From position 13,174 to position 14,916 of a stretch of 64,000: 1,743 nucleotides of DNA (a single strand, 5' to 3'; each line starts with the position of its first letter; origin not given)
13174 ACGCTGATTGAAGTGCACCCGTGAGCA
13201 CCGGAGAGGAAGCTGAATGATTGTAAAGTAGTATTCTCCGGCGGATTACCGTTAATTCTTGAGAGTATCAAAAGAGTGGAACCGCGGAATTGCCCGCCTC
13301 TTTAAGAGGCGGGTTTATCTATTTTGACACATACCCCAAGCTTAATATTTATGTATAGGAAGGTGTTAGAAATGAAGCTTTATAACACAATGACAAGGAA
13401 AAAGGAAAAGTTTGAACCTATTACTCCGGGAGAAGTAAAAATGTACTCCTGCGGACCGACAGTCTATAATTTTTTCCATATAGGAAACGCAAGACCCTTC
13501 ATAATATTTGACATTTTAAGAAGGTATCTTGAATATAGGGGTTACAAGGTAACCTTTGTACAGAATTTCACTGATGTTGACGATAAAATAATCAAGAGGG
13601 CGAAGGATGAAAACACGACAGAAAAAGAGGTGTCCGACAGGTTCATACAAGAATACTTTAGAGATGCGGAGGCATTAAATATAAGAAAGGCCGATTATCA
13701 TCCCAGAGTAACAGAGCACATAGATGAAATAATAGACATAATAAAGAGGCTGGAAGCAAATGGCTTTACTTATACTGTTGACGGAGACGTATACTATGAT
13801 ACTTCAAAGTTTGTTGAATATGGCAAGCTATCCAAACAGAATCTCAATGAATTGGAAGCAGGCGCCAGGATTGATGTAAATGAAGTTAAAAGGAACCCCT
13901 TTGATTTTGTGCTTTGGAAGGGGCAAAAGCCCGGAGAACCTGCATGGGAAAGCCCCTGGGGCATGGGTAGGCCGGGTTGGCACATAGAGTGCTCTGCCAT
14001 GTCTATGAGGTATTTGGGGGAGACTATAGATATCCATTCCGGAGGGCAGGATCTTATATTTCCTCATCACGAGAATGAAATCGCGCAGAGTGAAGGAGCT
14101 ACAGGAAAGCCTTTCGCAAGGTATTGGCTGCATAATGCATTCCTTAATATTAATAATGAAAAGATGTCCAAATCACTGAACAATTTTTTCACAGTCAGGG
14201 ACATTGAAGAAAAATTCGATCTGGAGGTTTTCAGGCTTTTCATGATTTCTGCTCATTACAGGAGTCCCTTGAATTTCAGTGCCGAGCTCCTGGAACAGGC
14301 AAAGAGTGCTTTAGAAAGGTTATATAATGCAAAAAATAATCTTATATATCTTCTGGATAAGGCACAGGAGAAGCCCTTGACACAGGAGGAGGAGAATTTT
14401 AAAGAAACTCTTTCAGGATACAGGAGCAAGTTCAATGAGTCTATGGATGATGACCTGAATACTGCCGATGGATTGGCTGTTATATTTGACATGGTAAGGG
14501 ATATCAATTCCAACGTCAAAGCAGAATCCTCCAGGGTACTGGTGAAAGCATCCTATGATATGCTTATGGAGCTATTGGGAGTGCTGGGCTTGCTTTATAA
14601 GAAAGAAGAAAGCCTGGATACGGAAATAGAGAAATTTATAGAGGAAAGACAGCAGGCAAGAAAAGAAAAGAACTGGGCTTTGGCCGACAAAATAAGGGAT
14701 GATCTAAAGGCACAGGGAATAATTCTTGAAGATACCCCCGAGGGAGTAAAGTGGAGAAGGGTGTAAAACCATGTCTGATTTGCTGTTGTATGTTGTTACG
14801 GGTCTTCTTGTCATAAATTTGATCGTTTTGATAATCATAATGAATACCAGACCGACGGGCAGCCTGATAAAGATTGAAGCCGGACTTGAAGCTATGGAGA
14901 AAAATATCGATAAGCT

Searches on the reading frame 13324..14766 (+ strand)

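Call 68: search_protein_families(library=pfam, proteins=[window:13324-14766:+], max_evalue=0.00001)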
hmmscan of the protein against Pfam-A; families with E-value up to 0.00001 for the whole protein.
window:13324-14766:+ (480 aa): 6 families
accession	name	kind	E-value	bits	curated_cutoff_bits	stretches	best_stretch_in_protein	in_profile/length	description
PF01406.26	tRNA-synt_1e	-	8.7e-140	465.8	27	1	30-327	2-300/301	tRNA synthetases class I (C) catalytic domain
PF09190.17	DALR_2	-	3.4e-17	63.2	22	1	369-424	1-56/57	DALR domain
PF09334.17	tRNA-synt_1g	-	1.3e-15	57.5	20.1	1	49-162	12-126/391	tRNA synthetases class I (M)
PF23493.1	CysS_C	-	1.5e-07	31.8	23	1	430-478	3-51/51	Cysteinyl-tRNA ligase anticodon binding domain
PF00133.28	tRNA-synt_1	-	9.3e-07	28.4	22.7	0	236-318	330-413/414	tRNA synthetases class I (I, L, M and V)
PF01921.24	tRNA-synt_1f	-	1.8e-06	27.6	27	0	228-332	228-334/360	tRNA synthetases class I (K)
